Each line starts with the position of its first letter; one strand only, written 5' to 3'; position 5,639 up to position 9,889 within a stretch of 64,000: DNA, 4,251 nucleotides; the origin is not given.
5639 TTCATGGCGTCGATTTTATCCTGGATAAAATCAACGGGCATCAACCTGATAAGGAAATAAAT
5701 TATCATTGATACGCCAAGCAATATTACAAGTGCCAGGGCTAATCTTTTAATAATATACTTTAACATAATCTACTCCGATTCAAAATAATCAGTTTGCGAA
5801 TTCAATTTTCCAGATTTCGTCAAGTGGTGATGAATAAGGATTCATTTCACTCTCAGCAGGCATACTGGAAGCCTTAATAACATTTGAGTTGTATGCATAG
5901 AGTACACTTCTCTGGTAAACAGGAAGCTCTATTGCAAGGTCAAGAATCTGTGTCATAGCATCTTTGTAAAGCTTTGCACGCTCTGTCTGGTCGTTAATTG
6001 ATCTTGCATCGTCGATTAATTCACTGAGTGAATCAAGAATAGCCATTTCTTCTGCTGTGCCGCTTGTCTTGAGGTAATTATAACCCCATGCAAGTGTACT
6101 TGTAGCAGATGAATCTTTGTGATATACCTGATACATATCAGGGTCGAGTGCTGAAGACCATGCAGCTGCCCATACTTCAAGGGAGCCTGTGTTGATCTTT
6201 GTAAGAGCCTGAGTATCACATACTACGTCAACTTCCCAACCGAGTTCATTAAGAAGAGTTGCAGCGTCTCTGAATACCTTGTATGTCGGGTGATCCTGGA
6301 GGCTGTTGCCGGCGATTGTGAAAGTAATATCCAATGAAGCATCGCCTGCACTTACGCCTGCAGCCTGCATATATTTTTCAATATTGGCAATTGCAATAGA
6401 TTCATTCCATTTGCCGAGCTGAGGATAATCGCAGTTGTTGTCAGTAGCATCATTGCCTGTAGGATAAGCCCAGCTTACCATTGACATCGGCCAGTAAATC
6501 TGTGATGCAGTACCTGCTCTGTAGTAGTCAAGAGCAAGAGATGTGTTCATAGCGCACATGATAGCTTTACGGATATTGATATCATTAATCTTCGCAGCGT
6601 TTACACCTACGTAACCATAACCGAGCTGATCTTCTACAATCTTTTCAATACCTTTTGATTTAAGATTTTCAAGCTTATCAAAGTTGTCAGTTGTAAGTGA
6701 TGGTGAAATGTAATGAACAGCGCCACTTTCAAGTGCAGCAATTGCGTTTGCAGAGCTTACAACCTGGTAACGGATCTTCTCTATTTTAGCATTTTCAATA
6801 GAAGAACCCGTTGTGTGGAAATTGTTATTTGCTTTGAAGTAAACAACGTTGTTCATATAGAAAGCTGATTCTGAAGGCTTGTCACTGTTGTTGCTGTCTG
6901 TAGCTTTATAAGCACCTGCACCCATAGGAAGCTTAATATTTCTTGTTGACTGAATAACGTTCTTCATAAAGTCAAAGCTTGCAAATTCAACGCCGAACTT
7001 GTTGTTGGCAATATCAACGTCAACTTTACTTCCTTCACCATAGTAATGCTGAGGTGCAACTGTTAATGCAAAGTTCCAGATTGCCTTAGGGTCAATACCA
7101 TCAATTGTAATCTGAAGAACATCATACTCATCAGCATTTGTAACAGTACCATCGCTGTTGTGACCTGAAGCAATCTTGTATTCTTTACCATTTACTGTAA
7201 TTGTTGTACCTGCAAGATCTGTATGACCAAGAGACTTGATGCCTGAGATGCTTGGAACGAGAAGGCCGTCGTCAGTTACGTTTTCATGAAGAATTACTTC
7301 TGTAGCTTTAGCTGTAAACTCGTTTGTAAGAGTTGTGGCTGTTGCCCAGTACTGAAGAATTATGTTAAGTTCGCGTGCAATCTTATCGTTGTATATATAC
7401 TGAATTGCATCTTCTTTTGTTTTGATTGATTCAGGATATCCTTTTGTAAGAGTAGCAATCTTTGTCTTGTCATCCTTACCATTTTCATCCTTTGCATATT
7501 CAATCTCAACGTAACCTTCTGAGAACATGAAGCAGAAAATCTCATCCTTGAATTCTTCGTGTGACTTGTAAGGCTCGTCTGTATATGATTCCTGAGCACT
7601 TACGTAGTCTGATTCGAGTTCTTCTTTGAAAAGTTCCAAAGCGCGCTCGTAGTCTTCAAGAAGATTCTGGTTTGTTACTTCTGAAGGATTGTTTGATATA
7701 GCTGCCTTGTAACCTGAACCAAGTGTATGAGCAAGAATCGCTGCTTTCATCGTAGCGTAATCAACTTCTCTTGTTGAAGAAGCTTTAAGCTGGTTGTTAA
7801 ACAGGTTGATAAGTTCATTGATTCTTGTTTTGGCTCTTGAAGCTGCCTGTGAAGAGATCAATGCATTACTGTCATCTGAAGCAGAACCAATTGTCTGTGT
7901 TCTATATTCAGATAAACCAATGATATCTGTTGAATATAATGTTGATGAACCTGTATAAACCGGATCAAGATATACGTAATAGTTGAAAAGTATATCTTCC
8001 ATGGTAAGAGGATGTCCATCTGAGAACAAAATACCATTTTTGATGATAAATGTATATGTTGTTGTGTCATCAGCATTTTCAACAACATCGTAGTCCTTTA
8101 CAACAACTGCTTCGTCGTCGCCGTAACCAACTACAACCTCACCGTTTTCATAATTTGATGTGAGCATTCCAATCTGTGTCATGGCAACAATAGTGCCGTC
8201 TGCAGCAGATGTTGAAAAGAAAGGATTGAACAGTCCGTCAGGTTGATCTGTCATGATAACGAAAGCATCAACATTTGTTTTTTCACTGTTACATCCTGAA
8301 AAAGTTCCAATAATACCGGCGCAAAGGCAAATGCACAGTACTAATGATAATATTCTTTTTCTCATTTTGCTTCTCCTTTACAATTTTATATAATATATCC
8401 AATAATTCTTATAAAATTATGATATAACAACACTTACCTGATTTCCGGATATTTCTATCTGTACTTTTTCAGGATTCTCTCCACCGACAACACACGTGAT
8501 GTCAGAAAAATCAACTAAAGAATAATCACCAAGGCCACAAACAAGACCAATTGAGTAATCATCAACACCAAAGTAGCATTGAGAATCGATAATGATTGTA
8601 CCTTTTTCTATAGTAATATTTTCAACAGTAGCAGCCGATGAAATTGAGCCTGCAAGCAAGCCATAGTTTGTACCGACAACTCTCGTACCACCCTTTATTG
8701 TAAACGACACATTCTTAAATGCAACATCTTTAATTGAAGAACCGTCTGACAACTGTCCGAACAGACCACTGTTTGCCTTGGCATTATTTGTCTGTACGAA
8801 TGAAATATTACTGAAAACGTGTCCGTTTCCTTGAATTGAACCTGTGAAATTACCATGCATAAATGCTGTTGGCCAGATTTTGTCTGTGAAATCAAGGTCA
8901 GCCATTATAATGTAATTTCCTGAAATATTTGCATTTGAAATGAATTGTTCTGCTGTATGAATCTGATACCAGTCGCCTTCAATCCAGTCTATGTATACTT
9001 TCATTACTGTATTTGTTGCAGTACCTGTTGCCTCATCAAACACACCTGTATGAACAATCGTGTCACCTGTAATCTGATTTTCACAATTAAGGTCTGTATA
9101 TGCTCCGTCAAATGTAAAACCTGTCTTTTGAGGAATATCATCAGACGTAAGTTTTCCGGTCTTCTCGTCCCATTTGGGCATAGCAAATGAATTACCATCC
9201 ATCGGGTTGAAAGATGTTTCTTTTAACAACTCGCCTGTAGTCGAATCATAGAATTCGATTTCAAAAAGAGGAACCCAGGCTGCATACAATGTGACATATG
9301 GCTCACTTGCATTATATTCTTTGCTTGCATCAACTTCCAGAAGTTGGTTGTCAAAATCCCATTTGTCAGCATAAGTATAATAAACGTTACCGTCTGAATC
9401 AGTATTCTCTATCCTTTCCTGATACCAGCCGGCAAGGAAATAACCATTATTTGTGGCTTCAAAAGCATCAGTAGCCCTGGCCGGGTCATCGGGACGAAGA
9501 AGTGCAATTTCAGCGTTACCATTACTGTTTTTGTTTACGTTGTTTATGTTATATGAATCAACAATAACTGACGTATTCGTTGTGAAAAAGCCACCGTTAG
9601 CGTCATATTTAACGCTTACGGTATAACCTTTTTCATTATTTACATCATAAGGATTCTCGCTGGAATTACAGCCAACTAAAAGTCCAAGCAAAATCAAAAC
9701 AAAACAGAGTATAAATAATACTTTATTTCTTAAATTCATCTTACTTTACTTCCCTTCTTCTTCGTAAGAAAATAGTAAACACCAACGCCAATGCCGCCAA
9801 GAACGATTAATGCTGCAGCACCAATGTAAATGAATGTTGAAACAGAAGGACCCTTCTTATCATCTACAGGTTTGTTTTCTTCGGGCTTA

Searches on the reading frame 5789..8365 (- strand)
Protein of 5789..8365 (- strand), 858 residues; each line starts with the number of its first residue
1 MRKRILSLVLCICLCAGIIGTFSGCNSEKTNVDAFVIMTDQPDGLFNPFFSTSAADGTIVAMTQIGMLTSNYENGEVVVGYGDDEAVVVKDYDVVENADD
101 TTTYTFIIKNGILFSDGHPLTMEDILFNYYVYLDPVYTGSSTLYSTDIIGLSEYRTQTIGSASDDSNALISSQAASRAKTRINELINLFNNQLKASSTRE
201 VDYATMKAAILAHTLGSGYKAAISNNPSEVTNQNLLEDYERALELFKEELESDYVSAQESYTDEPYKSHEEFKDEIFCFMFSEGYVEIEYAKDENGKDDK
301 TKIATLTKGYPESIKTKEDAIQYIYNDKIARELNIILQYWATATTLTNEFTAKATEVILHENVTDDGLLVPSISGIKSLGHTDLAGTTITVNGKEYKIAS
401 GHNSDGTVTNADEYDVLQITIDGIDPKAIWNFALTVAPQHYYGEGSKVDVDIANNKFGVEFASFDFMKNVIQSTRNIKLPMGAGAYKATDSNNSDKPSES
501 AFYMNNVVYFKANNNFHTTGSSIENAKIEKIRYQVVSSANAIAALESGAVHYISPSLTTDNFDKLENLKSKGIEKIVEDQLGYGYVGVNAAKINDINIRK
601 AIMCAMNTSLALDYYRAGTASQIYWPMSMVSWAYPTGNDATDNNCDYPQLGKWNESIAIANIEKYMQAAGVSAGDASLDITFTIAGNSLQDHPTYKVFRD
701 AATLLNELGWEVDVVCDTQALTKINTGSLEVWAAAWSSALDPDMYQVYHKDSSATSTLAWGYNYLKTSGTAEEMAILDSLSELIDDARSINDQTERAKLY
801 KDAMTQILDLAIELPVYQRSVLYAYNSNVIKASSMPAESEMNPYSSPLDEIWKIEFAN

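Call 20: search_protein_families(library=pfam, proteins=[window:5789-8365:-], max_evalue=0.01)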
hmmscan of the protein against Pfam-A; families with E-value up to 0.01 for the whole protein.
window:5789-8365:- (858 aa): 1 family
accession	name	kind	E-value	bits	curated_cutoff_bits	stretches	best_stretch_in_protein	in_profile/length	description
PF00496.27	SBP_bac_5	-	4e-26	92.4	32.4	2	469-753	104-363/368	Bacterial extracellular solute-binding proteins, family 5 Middle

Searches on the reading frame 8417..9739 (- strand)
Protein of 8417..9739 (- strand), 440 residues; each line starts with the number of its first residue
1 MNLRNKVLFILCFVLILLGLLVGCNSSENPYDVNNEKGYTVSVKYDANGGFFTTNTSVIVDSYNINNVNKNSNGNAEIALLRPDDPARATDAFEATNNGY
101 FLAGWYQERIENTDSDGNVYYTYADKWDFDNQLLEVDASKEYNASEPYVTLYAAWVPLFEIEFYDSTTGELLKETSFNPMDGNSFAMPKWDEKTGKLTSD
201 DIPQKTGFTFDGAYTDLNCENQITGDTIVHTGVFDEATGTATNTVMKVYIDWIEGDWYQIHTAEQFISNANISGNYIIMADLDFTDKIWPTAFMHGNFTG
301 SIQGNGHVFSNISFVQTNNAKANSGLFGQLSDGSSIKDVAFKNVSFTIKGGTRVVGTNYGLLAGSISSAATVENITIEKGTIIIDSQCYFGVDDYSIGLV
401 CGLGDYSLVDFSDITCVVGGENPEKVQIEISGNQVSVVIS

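Call 20: search_protein_families(library=pfam, proteins=[window:8417-9739:-], max_evalue=0.01)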
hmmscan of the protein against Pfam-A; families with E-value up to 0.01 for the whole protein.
window:8417-9739:- (440 aa): 1 family
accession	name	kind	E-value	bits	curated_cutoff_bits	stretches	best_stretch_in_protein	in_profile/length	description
PF11178.13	DUF2963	-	0.0048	16.7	22.6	0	161-198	11-48/52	Protein of unknown function (DUF2963)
